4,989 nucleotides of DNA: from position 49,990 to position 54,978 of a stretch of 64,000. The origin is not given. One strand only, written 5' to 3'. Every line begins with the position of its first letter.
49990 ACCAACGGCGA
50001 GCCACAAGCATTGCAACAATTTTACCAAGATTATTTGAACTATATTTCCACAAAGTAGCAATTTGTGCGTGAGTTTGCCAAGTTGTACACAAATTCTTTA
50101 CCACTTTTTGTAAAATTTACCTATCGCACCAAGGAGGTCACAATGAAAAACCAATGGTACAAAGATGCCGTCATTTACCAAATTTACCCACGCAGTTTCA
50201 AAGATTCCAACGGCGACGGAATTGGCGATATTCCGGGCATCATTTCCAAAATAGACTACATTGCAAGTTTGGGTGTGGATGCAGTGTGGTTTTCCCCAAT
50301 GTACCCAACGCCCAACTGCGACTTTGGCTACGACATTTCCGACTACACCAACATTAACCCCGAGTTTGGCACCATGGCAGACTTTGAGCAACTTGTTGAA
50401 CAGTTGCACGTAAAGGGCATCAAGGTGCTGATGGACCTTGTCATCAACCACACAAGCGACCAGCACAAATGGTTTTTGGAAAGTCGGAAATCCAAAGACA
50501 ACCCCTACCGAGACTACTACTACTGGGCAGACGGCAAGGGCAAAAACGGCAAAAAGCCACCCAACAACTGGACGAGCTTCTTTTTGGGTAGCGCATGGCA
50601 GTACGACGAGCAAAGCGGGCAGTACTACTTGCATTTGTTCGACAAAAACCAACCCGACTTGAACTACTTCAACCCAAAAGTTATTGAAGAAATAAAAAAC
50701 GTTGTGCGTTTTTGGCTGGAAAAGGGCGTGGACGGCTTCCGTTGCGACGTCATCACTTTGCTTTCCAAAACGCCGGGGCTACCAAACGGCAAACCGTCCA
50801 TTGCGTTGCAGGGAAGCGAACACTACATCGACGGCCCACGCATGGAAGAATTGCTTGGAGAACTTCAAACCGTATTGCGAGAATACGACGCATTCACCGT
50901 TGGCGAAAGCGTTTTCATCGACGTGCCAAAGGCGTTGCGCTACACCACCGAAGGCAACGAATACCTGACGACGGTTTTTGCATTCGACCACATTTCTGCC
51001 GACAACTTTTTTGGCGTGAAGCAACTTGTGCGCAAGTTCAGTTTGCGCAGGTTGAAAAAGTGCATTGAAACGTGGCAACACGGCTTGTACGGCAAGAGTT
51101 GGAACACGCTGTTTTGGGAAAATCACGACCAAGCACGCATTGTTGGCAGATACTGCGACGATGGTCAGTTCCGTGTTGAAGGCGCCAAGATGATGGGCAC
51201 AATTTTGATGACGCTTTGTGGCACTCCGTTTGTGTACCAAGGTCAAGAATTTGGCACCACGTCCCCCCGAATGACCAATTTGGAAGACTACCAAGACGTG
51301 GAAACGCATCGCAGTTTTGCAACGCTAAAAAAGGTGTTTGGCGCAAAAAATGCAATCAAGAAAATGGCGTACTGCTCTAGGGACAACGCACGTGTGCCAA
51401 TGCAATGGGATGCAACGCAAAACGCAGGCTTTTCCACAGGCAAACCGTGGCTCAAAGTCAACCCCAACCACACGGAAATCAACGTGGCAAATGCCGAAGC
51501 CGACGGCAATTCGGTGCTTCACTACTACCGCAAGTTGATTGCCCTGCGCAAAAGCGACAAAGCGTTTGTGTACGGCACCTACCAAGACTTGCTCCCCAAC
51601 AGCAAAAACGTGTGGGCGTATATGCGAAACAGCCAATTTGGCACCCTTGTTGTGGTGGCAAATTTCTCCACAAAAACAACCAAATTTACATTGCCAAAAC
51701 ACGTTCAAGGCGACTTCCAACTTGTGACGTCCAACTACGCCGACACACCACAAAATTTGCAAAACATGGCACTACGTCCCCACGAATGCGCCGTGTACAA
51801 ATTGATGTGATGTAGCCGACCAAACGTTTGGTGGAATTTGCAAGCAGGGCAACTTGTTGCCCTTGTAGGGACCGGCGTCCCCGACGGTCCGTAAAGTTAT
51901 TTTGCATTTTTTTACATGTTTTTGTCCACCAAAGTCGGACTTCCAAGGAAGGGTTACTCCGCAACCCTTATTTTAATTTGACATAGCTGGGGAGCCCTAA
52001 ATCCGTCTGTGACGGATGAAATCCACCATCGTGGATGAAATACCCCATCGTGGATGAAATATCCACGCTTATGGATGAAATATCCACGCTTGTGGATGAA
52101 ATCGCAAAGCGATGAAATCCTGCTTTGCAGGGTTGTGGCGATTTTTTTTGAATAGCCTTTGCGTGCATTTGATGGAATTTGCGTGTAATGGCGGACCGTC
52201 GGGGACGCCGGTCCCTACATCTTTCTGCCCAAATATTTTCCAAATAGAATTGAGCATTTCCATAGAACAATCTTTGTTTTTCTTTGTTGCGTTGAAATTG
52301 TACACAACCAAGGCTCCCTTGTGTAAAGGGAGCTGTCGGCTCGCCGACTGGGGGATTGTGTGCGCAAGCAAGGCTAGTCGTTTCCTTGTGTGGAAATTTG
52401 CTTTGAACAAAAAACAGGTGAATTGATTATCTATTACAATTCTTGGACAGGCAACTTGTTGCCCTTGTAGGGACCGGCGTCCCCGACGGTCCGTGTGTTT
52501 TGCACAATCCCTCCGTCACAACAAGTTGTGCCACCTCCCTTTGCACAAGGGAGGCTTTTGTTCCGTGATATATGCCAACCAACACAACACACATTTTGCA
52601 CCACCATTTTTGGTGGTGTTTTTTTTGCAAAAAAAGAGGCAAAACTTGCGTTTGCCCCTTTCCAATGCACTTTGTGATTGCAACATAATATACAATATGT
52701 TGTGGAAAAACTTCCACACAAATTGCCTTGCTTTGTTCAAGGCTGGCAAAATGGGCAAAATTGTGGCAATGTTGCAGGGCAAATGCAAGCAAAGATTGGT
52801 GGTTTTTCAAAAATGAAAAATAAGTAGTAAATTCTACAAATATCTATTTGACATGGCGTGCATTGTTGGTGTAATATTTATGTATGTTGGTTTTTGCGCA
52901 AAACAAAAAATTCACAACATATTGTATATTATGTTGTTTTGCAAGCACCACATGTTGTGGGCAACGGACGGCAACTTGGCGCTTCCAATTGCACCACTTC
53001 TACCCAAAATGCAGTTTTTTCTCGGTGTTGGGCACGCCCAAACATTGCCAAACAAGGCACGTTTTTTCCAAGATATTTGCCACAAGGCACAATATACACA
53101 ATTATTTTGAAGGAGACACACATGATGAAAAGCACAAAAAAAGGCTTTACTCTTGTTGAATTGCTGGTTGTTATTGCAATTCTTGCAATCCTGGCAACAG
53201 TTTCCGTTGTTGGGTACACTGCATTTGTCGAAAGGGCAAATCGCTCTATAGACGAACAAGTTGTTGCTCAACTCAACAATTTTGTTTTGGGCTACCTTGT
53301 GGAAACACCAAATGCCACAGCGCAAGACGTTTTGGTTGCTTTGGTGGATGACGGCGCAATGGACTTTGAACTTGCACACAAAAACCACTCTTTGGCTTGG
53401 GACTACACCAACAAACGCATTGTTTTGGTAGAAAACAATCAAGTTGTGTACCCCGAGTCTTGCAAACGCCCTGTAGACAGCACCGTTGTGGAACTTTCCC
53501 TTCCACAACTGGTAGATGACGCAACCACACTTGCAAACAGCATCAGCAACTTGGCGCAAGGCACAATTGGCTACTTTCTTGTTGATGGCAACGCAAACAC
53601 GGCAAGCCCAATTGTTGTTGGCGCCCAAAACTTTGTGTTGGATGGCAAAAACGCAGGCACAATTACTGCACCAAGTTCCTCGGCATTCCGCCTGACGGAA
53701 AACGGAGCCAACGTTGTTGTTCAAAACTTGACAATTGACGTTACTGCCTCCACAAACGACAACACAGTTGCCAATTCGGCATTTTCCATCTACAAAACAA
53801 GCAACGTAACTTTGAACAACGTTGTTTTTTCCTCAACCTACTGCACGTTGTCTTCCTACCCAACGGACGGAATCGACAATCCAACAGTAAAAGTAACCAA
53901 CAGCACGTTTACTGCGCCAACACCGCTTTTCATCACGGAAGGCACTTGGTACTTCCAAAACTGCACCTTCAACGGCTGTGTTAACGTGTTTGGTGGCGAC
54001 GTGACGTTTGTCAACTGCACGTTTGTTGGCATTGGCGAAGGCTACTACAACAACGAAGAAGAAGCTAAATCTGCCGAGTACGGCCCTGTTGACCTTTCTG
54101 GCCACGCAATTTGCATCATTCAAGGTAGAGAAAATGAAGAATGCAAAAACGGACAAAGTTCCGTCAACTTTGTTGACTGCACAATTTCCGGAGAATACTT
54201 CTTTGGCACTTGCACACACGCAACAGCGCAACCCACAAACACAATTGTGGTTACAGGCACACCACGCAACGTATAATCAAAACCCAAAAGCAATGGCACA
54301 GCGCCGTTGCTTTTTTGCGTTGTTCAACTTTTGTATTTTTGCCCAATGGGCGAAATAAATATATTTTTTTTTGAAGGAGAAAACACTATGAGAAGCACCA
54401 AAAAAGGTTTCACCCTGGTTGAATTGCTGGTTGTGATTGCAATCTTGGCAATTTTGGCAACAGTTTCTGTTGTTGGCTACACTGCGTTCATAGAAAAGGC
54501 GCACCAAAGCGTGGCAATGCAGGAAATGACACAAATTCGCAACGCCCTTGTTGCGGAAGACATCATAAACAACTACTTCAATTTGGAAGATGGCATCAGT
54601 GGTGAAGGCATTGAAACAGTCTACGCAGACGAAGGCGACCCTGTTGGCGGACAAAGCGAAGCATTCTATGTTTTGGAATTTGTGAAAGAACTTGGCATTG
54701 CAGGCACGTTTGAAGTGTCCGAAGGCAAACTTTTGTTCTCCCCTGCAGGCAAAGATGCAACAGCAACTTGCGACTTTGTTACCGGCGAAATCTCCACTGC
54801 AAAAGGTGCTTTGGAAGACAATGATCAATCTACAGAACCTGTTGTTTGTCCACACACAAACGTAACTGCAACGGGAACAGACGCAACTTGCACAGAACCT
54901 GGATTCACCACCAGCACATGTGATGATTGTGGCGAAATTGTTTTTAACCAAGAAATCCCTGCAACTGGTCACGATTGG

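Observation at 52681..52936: Candidate invertible promoter (inverton) controlling the pilin-adhesin locus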

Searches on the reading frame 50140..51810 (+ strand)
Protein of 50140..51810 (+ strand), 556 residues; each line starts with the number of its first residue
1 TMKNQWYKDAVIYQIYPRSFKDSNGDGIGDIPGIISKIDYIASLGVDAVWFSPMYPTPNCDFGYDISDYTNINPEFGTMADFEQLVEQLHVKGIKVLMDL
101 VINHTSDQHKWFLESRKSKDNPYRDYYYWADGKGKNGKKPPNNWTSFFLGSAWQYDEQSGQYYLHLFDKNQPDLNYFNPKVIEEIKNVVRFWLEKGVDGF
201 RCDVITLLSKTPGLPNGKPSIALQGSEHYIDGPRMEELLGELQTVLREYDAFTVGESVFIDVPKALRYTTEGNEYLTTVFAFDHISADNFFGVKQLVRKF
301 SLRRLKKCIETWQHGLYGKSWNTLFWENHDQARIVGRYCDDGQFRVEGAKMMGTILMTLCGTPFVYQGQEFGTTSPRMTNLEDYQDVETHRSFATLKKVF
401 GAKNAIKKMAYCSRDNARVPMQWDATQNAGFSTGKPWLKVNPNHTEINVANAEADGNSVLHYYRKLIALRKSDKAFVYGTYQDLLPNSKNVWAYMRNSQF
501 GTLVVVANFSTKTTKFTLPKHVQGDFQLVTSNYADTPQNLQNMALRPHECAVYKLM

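Call 13: search_protein_families(library=pfam, proteins=[window:50140-51810:+], max_evalue=0.01)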
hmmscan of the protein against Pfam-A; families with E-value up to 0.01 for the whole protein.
window:50140-51810:+ (556 aa): 6 families
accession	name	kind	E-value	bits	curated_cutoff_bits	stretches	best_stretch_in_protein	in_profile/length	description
PF00128.31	Alpha-amylase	-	2.8e-151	505.2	22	1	14-479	1-446/446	Alpha amylase, catalytic domain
PF16657.11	Malt_amylase_C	-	4e-07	30.5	27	1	479-551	1-74/75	Maltogenic Amylase, C-terminal domain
PF23915.1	SusG_C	-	6.9e-06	26.7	27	1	491-550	1-60/62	Alpha-amylase SusG C-terminal domain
PF14701.12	hDGE_amylase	-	0.00023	20.9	27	1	37-114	27-112/439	Glycogen debranching enzyme, glucanotransferase domain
PF11941.14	DUF3459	-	0.00071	20.3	22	1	462-553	1-90/90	Domain of unknown function (DUF3459)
PF02806.24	Alpha-amylase_C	-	0.0067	17.2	21.2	0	486-531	6-52/95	Alpha amylase, C-terminal all-beta domain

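Call 46: find_related_loci(query=window:50143-51807:+, collection=genome_contigs, flank=10000)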
Query window:50143-51807:+ (555 aa) in genome_contigs; peptide patterns used: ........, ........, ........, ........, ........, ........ (x = any residue, [..] = any of these).
599 stretches matched a pattern (row limit reached: there are more); 584 encode a relative of the query (tblastn E <= 1e-3); the best 80 are kept; 80 distinct loci.
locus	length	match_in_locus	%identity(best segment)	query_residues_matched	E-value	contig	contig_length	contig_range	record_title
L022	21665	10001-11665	74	1-554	0e+0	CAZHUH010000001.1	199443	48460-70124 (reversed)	MAG TPA_asm: uncultured Oscillospiraceae bacterium isolate SRP222994_co1_570 genome assembly, contig: NODE_15_length_199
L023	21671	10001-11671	72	1-554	0e+0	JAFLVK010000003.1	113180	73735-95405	MAG: Clostridiales bacterium isolate HAN103 Seq3, whole genome shotgun sequence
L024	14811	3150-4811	72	1-553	0e+0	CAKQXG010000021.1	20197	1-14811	MAG: uncultured Clostridia bacterium isolate REFINED_METABAT215_TOP10_CONTIGS_1500_ASSEMBLY_K77_MERGED__Hadza_PheChl_Fib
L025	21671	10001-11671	71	1-554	0e+0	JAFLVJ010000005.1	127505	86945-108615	MAG: Clostridiales bacterium isolate HAN102 Seq5, whole genome shotgun sequence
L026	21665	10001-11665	71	1-554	0e+0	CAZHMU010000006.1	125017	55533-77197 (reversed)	MAG TPA_asm: uncultured Oscillospiraceae bacterium isolate SRP315200_co1_554 genome assembly, contig: NODE_37_length_125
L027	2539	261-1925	70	1-554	0e+0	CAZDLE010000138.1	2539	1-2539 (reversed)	MAG TPA_asm: uncultured Oscillospiraceae bacterium isolate SRP350583_co4_270 genome assembly, contig: NODE_36721_length_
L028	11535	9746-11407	50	1-554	0e+0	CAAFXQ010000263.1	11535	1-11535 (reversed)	MAG TPA_asm: Clostridia bacterium, isolate HGM12744, WGS project CAAFXQ010000000 data, contig: SRS475647_65_k119_334847,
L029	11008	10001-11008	78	1-337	0e+0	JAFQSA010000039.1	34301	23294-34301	MAG: Clostridia bacterium isolate RGIG2098 Goat_Colon-3__c506672, whole genome shotgun sequence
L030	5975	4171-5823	50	4-552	0e+0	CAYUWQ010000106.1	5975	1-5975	MAG TPA_asm: uncultured Eubacteriales bacterium isolate SRP294416_co1_216 genome assembly, contig: NODE_31778_length_597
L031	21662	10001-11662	50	1-554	0e+0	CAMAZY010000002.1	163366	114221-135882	MAG: uncultured Clostridia bacterium isolate SRR17382103_bin.55_metaWRAP_v1.3_MAG genome assembly, contig: ERZ10544652.2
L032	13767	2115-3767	51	2-552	6e-180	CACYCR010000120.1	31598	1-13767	MAG: Ruminococcaceae bacterium isolate RUG11826 genome assembly, contig: RUG11826_asm_120, whole genome shotgun sequence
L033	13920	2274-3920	49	5-552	2e-179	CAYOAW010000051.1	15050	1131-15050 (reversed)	MAG TPA_asm: uncultured Eubacteriales bacterium isolate SRP089250_co1_16 genome assembly, contig: NODE_6856_length_15050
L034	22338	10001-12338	49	5-554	4e-179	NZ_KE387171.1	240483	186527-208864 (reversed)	Aneurinibacillus terranovensis DSM 18919 H525DRAFT_scaffold00001.1, whole genome shotgun sequence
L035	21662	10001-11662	49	1-552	1e-177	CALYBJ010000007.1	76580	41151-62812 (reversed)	MAG: uncultured Clostridia bacterium isolate BRZ_KS__bin74 genome assembly, contig: BRZ_KS__NODE_415_length_76580_cov_7.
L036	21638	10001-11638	48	1-551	2e-177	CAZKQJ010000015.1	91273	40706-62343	MAG TPA_asm: uncultured Spirochaetaceae bacterium isolate SRP241341_co1_254 genome assembly, contig: NODE_321_length_912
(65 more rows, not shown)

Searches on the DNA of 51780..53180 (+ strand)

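Call 52: search_rna_families(source=window, start=51780, end=53180, threshold=evalue, max_evalue=1)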
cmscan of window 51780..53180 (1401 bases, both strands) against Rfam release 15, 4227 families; matches with E-value up to 1: 8.
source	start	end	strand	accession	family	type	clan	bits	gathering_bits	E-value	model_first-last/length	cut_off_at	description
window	51994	52065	+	RF01706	Gut-1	Gene; sRNA;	-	33.2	50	0.00027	1-77/77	no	Gut-1 RNA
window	52077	52149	+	RF00368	sroB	Gene; sRNA;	-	30.4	44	0.13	1-83/83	no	sroB RNA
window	52075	52138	+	RF01706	Gut-1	Gene; sRNA;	-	27.5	50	0.0077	1-77/77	no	Gut-1 RNA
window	52526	52626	+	RF02837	anti-hemB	Gene; sRNA;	-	25.9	49.5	0.0015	1-81/81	no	Burkholderia RNA 7 (anti-hemB)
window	52629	52769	-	RF00077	SraB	Gene; sRNA;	-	24.2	130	0.034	1-169/169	no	SraB RNA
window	52593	52648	-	RF02427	SpF10_sRNA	Gene; sRNA;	-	20.4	60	0.72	1-57/57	no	Streptococcus sRNA SpF10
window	52513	52627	+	RF00022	GcvB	Gene;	-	19.7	42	0.11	1-204/204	no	GcvB RNA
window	52581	52841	+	RF02842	RefA1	Gene; sRNA;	-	18.3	94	0.35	1-222/222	no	Enterococcus sRNA A1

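Call 84: search_dna_similar(query=window:52660-52960:+, collection=plasmids, mode=distant, max_rows=8)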
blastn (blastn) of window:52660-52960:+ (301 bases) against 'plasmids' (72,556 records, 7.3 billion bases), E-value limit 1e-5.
No match.

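Call 85: search_dna_similar(query=window:52660-52960:+, collection=phages, mode=distant, max_rows=8)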
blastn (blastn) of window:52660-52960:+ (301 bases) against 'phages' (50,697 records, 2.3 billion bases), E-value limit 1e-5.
No match.

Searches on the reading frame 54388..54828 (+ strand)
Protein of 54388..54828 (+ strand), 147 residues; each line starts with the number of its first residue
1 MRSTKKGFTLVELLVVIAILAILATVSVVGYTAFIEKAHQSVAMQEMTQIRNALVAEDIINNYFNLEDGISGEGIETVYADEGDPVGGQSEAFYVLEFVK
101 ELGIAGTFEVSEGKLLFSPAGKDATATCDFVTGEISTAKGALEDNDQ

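Call 48: find_homologous_proteins(query=window:54388-54828:+, max_evalue=1e-10)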
Query seq(147 aa) (147 aa): 635 proteins with E <= 1e-10 among 2481 candidates; the best 120 are listed.
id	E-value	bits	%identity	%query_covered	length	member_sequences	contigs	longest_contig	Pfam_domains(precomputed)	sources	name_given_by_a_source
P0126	4.8e-39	151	72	81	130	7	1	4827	PF07963.18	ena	-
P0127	1.2e-30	124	57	88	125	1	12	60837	PF07963.18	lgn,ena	-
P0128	3.1e-25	107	54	92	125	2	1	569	PF07963.18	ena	-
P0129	3.1e-25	107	49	95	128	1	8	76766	PF07963.18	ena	-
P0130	6.4e-25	106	81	48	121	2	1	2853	PF07963.18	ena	-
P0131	1.7e-24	104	49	95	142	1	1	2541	PF07963.18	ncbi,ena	-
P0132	1.8e-24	104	50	95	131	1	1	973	PF07963.18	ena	-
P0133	2.2e-24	104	51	95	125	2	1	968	PF07963.18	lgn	-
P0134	2.3e-24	104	79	48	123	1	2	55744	PF07963.18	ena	-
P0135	7.4e-23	99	71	58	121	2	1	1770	PF07963.18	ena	-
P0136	1.2e-22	98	72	47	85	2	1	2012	PF07963.18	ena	-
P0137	1.8e-22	98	51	88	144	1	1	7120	PF07963.18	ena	-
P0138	2.0e-22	98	71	48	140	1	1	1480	PF07963.18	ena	-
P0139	2.2e-22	98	47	93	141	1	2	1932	PF07963.18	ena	-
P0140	3.1e-21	94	53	86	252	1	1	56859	PF07963.18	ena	-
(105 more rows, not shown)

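Call 49: find_encoding_contigs(protein=P0126, flank=5000, max_places=10)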
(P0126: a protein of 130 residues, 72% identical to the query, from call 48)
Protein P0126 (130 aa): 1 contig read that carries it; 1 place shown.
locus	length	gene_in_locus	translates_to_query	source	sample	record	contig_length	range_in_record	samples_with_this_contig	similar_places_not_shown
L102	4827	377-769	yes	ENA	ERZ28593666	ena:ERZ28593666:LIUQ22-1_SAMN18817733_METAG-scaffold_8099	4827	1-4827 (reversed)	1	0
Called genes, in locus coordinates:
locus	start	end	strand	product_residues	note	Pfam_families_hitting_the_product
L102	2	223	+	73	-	?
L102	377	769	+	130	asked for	PF07963:N_methyl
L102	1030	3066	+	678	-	-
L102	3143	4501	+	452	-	PF00251:Glyco_hydro_32N, PF08244:Glyco_hydro_32C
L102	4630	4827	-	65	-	?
